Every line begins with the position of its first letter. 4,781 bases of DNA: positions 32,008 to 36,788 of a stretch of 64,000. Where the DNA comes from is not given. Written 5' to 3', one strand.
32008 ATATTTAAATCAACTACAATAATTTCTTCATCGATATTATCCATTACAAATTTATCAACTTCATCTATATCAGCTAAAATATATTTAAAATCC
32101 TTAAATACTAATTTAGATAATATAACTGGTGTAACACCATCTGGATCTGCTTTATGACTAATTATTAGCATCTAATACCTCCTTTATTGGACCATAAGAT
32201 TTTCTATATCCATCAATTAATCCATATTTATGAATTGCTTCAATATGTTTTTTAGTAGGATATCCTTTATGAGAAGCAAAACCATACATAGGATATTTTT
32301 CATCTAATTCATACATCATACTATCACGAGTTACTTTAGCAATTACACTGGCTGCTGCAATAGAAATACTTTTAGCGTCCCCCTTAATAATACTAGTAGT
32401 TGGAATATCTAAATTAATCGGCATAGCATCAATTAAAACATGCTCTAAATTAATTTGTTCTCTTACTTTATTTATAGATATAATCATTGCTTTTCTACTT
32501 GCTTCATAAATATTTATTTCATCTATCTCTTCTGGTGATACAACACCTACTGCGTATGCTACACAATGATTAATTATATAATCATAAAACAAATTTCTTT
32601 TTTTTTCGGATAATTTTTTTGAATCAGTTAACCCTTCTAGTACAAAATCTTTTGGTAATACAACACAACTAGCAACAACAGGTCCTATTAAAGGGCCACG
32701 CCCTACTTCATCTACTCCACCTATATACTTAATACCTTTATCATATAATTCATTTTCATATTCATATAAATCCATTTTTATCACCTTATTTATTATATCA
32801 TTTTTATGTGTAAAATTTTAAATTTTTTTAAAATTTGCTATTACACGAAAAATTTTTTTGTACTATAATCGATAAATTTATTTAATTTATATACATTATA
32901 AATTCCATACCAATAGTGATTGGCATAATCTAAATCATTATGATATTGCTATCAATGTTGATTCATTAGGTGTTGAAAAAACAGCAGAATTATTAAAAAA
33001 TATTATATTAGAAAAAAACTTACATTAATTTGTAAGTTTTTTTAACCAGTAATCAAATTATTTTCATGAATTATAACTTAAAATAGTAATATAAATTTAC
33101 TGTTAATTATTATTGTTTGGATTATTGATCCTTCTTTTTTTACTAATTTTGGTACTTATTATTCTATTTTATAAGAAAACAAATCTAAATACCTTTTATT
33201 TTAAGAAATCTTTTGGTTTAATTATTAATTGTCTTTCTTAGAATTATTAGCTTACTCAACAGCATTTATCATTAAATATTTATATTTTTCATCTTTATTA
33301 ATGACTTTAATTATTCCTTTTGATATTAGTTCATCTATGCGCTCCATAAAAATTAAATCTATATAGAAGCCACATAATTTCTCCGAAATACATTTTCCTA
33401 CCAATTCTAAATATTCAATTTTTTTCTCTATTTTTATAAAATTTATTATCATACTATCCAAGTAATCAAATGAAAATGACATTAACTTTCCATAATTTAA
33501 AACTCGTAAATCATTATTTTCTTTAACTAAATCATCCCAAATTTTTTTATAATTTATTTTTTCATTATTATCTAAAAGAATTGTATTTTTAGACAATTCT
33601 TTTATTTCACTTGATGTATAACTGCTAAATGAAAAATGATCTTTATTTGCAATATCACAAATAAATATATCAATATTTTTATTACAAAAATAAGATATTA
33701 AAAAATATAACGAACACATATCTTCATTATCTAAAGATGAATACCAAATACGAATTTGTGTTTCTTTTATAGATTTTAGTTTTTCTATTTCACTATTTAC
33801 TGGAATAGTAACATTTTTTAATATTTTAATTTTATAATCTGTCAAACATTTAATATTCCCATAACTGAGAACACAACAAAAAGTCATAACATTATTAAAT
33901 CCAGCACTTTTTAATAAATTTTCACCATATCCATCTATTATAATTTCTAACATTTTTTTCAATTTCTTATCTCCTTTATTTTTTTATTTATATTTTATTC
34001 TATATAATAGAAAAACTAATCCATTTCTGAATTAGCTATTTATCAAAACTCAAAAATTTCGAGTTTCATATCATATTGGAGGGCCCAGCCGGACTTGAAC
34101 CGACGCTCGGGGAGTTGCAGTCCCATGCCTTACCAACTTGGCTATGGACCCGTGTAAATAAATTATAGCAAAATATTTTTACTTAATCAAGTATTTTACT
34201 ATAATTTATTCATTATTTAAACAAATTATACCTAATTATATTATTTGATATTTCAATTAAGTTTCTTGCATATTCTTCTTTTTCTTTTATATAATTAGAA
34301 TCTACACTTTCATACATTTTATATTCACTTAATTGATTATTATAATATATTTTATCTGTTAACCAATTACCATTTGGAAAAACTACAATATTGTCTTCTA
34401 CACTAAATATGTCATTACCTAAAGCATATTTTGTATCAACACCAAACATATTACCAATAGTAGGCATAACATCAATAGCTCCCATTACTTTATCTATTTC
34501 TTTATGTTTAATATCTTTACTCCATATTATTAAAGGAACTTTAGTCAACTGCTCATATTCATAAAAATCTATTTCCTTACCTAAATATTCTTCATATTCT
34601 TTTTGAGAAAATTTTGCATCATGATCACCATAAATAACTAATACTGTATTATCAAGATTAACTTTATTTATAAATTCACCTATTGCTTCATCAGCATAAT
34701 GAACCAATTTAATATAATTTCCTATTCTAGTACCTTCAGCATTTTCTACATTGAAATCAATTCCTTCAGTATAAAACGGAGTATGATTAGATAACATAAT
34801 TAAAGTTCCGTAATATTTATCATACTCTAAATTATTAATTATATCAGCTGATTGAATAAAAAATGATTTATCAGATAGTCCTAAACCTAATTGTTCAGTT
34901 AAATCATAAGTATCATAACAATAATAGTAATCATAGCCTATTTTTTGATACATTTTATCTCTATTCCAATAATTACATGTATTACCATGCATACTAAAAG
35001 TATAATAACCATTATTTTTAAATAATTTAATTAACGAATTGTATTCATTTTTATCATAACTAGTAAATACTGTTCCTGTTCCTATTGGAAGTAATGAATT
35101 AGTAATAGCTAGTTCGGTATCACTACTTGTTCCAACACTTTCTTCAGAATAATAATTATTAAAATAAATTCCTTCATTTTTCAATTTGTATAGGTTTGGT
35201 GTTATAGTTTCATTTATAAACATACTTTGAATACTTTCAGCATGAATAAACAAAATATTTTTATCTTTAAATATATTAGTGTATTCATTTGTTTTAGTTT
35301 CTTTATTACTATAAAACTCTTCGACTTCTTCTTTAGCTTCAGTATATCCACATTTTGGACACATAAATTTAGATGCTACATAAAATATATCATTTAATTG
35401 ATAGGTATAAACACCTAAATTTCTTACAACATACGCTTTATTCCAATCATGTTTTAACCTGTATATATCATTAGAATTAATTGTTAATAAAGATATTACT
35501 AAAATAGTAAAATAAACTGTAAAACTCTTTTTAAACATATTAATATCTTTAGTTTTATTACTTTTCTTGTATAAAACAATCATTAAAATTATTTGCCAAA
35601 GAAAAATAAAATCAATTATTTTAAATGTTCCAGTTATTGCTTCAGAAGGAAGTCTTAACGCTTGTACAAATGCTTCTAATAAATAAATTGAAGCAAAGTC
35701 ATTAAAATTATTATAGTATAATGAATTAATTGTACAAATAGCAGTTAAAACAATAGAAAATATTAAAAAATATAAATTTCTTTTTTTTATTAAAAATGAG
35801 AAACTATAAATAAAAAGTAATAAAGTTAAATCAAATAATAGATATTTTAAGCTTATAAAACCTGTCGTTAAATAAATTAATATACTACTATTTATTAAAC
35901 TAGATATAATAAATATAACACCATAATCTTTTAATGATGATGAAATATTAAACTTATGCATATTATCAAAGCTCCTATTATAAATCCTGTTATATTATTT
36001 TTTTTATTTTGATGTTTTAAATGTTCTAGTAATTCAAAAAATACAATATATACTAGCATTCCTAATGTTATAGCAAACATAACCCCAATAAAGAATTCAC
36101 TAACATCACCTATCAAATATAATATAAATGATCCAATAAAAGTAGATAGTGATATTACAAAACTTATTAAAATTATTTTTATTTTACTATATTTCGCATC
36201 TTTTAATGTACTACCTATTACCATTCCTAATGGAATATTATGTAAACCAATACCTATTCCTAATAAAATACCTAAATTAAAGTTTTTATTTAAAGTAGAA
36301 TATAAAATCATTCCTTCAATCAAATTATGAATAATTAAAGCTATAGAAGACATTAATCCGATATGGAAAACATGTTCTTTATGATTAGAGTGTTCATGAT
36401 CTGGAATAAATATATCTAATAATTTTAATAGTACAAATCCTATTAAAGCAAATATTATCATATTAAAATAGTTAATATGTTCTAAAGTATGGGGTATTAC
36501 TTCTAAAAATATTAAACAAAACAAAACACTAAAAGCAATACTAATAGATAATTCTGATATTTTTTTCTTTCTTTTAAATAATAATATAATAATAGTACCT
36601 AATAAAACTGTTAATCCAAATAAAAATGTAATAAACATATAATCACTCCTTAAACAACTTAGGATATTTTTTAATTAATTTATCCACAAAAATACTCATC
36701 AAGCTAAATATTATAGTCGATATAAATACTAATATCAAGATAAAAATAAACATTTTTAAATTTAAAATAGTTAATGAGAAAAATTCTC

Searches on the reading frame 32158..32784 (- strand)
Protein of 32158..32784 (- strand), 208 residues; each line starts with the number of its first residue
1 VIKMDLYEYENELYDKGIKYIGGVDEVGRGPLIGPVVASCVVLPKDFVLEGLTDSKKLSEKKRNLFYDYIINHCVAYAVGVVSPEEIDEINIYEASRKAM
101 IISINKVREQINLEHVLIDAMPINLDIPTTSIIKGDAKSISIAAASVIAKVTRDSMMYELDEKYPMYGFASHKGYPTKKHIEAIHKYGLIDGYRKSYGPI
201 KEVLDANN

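Call 37: search_protein_families(library=ncbifam, proteins=[window:32158-32784:-], max_evalue=0.001)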
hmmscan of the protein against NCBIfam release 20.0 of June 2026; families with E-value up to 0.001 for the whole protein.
window:32158-32784:- (208 aa): 10 families
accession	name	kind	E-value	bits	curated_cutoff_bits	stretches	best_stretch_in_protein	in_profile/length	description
NF000594.1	PRK00015.1-1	equivalog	8.7e-85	284.4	243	1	5-202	55-250/251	ribonuclease HII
NF000596.1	PRK00015.1-4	equivalog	2e-65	220.1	251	1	21-205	2-185/186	ribonuclease HII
NF000595.1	PRK00015.1-3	equivalog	2.2e-65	220.2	167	1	20-202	3-186/188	ribonuclease HII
NF010537.0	PRK13925.1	equivalog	2.2e-54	184.2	252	1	19-199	10-194/200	ribonuclease HII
NF000598.1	PRK00015.2-2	equivalog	3.4e-52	177.1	273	1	5-197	6-200/203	ribonuclease HII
NF010538.0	PRK13926.1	equivalog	5.5e-52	177.1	285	1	7-207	10-208/213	ribonuclease HII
NF000600.1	PRK00015.2-4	equivalog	5.4e-43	147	364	1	8-199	17-209/212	ribonuclease HII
NF011119.0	PRK14550.1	equivalog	1.7e-25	90.2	350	1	22-199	3-187/204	ribonuclease HII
TIGR00729.1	TIGR00729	equivalog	1e-22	81.2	123.3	1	22-177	2-173/207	ribonuclease HII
TIGR00716.1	rnhC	equivalog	1.6e-07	31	161.2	1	21-119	83-190/284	ribonuclease HIII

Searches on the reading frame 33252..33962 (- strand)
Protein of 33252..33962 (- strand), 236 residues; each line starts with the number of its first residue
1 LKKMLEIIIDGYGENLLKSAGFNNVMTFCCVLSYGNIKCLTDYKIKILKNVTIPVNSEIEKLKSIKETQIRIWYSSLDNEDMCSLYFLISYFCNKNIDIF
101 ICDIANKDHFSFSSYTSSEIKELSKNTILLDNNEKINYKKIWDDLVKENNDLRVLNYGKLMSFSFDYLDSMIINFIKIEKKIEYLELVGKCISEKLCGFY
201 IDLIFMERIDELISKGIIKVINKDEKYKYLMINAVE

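Call 22: search_protein_families(library=pfam, proteins=[window:33252-33962:-])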
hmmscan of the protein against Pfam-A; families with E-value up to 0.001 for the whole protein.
window:33252-33962:- (236 aa): 2 families
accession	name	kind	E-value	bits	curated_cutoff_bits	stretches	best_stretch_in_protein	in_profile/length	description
PF12395.13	DUF3658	-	3.7e-15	56.3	23.3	1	130-228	8-104/107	Protein of unknown function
PF08874.15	DUF1835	-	0.00045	20.8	21.1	0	58-101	76-119/122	Domain of unknown function (DUF1835)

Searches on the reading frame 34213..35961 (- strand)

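Call 36: search_protein_families(library=pfam, proteins=[window:34213-35961:-])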
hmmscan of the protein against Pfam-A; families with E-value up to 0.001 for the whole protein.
window:34213-35961:- (582 aa): 2 families
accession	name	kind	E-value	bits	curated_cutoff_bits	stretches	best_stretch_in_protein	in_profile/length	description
PF00884.28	Sulfatase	-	5.9e-36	124.8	25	1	234-508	1-301/301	Sulfatase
PF01676.23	Metalloenzyme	-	0.00018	21.5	24.3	1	414-508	167-250/252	Metalloenzyme superfamily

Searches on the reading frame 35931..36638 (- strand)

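Call 37: search_protein_families(library=ncbifam, proteins=[window:35931-36638:-], max_evalue=0.001)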
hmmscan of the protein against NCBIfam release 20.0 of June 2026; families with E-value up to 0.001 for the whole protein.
window:35931-36638:- (235 aa): 1 family
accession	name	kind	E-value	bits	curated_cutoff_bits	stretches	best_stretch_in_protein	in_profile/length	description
NF003243.0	PRK04201.1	equivalog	8.5e-26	90.8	252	1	2-232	10-264/266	zinc transporter ZupT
